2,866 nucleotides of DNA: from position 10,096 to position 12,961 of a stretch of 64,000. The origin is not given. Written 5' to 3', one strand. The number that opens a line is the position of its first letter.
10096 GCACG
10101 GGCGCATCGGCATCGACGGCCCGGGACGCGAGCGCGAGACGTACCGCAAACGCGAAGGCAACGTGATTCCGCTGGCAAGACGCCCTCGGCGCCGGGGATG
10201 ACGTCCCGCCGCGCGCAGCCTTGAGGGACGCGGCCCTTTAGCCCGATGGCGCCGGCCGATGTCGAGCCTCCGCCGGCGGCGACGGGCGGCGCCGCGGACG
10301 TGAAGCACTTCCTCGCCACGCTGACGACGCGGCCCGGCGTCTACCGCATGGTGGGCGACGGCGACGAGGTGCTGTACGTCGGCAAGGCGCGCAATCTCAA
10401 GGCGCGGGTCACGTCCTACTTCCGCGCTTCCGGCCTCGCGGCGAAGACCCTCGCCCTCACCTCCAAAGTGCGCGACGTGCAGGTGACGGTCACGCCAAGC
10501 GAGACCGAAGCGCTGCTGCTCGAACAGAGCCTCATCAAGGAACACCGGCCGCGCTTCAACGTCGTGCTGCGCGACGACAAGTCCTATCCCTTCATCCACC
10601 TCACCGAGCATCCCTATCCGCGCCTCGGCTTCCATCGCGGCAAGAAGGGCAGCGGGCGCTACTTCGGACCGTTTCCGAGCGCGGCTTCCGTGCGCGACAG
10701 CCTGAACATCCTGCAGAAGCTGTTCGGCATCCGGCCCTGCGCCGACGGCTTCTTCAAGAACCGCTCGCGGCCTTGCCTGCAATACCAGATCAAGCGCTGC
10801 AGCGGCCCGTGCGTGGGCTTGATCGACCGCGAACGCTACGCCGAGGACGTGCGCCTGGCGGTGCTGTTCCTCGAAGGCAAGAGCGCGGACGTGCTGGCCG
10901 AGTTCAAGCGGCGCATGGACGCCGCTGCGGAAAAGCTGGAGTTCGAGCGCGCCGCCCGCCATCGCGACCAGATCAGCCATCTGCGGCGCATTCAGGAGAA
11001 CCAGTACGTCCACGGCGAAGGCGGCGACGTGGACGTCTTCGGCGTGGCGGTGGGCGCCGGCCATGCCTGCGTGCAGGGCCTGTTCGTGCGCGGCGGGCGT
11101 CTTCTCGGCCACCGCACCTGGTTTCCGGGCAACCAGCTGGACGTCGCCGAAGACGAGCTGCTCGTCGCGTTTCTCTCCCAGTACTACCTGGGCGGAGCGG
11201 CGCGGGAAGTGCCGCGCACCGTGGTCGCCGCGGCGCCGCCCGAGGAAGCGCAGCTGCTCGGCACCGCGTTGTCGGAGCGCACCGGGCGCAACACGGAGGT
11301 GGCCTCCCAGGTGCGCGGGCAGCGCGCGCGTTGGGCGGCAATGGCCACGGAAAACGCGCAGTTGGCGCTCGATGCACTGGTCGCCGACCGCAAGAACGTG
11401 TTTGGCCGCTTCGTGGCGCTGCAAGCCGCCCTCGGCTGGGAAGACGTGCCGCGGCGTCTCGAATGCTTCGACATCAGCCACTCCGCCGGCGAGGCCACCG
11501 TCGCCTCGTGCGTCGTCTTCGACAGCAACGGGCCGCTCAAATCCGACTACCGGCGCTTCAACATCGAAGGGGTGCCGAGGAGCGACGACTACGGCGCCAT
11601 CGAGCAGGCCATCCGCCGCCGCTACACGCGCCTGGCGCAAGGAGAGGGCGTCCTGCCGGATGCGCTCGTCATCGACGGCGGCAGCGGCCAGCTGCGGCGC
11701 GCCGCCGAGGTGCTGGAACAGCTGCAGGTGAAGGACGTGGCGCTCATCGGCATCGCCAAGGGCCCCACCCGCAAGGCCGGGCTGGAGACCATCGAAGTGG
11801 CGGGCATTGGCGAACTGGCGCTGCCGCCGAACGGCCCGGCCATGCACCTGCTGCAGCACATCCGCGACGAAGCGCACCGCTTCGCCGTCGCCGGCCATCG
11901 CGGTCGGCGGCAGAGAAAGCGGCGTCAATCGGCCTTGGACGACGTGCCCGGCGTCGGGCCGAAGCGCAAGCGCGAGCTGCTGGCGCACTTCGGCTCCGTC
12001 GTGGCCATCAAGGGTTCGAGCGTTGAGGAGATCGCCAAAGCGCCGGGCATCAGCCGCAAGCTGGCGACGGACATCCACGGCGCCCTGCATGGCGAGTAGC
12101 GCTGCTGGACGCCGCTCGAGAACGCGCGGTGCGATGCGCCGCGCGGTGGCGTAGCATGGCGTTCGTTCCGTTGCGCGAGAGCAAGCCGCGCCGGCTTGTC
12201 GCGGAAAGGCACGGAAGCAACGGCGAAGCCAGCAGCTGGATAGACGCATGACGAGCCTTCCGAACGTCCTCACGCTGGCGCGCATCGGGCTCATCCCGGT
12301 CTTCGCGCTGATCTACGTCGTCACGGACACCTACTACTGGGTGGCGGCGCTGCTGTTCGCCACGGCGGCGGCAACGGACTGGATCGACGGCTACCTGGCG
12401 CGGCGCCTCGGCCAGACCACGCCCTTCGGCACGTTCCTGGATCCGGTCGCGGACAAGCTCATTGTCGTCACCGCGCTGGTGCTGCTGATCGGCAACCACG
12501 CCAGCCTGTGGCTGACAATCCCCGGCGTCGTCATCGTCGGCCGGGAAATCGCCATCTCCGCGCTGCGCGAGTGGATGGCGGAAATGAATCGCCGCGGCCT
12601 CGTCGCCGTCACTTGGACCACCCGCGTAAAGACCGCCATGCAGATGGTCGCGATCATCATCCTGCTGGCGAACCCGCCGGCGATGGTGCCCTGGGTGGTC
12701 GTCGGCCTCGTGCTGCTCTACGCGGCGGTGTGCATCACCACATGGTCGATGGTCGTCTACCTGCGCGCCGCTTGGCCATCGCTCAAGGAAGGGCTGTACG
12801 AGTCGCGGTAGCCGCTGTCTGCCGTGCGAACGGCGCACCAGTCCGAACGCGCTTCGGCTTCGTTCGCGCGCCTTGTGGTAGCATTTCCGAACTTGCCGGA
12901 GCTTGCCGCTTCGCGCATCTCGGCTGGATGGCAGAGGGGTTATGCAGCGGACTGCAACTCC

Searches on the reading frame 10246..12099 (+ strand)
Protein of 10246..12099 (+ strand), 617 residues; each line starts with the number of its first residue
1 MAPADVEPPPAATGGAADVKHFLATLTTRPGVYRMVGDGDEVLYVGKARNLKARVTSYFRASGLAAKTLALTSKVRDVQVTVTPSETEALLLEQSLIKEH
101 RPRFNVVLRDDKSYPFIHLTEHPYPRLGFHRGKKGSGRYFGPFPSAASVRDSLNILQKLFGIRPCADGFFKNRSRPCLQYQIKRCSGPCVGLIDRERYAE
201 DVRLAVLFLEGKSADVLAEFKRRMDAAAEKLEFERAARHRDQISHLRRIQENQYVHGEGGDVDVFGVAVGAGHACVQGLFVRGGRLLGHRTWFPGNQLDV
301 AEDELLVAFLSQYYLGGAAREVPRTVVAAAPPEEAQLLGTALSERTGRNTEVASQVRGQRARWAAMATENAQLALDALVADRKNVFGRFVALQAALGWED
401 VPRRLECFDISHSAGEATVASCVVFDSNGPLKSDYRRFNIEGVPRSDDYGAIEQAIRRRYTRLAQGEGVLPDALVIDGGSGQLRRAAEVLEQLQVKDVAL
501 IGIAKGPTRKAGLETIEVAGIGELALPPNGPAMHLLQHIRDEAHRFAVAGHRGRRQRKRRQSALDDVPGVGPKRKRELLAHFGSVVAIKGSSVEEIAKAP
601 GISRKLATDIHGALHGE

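Call 20: search_protein_families(library=pfam, proteins=[window:10246-12099:+], max_evalue=0.001)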
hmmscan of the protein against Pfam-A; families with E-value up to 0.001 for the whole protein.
window:10246-12099:+ (617 aa): 6 families
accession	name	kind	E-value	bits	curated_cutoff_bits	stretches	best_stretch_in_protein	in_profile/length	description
PF08459.17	UvrC_RNaseH_dom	-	3.5e-51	173.6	22.3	1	393-548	1-159/159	UvrC RNAse H endonuclease domain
PF22920.2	UvrC_RNaseH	-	5.5e-34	117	24.3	1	261-376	1-114/116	UvrC Ribonuclease H-like domain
PF14520.12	HHH_5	-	9.8e-11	42.4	27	1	563-611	3-52/57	Helix-hairpin-helix domain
PF01541.30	GIY-YIG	-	6.2e-09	36.5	22.6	1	30-103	2-76/78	GIY-YIG catalytic domain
PF02151.25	UVR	-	7.4e-09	35.5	21.5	1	216-248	3-35/36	UvrB/uvrC motif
PF00633.29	HHH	-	2.9e-06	27.3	24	0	592-611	9-28/30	Helix-hairpin-helix motif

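Call 21: find_encoding_contigs(protein=window:10246-12099:+, flank=2000, max_places=4)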
Protein window:10246-12099:+ (617 aa): no gene with exactly this product is on record in the collection.

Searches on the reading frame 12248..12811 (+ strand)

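Call 20: search_protein_families(library=pfam, proteins=[window:12248-12811:+], max_evalue=0.001)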
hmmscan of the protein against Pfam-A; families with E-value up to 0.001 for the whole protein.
window:12248-12811:+ (187 aa): 1 family
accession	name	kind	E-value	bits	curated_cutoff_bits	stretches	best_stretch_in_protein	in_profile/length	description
PF01066.26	CDP-OH_P_transf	-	5.5e-36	124.7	22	1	3-166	2-152/152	CDP-alcohol phosphatidyltransferase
